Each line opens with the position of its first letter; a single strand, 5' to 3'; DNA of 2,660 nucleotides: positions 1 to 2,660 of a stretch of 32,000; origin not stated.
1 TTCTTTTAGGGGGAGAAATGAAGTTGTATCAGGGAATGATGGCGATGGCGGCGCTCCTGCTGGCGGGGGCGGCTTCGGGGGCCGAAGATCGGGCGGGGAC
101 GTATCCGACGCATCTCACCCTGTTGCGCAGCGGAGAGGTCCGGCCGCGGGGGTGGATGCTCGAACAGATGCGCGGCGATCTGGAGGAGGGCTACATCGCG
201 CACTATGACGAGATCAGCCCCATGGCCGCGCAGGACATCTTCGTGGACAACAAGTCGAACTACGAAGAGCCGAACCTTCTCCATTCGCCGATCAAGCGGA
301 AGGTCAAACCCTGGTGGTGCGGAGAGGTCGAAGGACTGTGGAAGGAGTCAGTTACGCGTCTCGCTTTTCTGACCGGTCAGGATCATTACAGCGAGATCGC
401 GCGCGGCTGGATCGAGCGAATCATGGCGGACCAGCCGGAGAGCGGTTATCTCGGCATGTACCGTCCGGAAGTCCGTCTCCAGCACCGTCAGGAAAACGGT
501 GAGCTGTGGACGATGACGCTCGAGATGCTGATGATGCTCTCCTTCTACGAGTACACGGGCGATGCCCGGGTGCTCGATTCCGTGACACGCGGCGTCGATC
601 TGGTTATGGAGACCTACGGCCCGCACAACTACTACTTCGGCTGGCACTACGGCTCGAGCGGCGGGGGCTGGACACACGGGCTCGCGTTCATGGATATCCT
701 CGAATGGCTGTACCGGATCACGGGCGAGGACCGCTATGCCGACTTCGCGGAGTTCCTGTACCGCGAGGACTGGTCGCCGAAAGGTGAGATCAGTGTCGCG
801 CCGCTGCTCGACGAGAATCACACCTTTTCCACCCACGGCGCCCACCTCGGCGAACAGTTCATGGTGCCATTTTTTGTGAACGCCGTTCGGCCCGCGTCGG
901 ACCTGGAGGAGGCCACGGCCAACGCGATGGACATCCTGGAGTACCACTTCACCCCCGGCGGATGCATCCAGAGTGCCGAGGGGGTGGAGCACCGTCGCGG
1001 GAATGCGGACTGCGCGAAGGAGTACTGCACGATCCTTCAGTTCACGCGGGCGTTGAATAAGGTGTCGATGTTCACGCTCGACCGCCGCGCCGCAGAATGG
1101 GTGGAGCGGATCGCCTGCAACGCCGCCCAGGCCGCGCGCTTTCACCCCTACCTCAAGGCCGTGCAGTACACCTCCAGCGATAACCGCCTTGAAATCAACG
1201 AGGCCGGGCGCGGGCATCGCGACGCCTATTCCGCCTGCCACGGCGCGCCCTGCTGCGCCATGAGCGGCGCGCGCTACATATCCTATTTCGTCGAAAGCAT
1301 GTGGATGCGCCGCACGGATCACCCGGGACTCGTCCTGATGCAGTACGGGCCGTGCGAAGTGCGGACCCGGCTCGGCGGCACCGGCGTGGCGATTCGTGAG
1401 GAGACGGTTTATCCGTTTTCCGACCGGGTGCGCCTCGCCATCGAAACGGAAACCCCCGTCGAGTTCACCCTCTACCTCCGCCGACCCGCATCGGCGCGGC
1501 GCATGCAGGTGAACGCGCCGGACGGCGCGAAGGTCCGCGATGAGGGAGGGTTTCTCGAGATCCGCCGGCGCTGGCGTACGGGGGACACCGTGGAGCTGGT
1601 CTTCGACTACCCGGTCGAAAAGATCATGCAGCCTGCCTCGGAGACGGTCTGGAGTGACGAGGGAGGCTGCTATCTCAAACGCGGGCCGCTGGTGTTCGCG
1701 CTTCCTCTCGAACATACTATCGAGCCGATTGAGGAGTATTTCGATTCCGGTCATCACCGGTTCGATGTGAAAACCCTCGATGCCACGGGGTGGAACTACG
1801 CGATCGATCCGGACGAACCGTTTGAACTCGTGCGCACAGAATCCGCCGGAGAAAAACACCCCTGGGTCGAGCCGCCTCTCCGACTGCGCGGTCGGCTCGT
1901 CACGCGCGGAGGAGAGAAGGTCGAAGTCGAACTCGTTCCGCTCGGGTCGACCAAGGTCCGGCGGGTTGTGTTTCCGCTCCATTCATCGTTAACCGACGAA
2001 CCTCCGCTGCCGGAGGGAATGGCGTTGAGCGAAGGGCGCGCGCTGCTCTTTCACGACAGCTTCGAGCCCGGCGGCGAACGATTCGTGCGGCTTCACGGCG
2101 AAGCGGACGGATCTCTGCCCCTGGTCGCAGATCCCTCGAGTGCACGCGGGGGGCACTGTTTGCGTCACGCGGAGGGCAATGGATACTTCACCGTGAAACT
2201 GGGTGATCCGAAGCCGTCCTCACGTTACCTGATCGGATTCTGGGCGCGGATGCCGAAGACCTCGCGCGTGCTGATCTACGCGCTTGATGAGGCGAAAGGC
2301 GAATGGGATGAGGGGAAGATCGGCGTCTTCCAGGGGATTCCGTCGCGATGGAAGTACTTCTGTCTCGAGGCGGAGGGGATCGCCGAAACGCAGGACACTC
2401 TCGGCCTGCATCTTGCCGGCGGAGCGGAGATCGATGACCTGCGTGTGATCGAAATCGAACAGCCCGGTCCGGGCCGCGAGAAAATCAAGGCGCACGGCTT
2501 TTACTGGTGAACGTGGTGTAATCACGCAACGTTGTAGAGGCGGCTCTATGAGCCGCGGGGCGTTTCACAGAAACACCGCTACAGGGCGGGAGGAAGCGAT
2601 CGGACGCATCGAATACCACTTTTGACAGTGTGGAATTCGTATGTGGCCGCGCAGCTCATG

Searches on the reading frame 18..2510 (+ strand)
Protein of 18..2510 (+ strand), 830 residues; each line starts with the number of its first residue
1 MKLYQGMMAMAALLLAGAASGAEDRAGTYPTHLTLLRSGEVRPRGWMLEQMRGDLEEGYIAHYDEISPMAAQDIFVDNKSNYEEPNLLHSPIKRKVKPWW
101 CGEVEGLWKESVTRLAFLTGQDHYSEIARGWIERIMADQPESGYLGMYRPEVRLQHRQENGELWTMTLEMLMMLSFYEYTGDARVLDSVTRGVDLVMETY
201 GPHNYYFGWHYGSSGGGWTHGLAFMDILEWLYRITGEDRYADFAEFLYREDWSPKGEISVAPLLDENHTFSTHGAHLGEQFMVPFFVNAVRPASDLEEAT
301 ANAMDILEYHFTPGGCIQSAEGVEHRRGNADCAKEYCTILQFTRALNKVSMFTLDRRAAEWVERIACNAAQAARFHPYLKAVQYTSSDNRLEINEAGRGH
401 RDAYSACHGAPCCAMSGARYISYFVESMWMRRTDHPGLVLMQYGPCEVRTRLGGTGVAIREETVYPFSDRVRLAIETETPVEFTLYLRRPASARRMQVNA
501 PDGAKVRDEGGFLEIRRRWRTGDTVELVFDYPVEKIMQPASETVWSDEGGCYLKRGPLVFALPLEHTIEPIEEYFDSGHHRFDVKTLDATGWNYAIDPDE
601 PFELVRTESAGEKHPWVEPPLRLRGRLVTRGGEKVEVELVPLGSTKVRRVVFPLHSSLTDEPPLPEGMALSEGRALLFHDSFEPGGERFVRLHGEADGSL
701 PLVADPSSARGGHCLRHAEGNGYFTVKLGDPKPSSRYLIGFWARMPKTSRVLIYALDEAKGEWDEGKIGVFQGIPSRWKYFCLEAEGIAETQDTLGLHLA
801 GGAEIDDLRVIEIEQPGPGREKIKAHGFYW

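Call 9: search_protein_families(library=pfam, proteins=[window:18-2510:+], max_evalue=0.001)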
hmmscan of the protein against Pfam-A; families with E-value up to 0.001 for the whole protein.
window:18-2510:+ (830 aa): 2 families
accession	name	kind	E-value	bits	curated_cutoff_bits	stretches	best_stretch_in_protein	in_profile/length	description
PF20736.2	Glyco_hydro127M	-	4e-15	56.1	24.2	1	438-530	2-94/95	Beta-L-arabinofuranosidase, GH127 middle domain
PF07944.18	Beta-AFase-like_GH127_cat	-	2.3e-12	47.1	24.9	1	101-424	56-374/376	Beta-L-arabinofuranosidase, GH127 catalytic domain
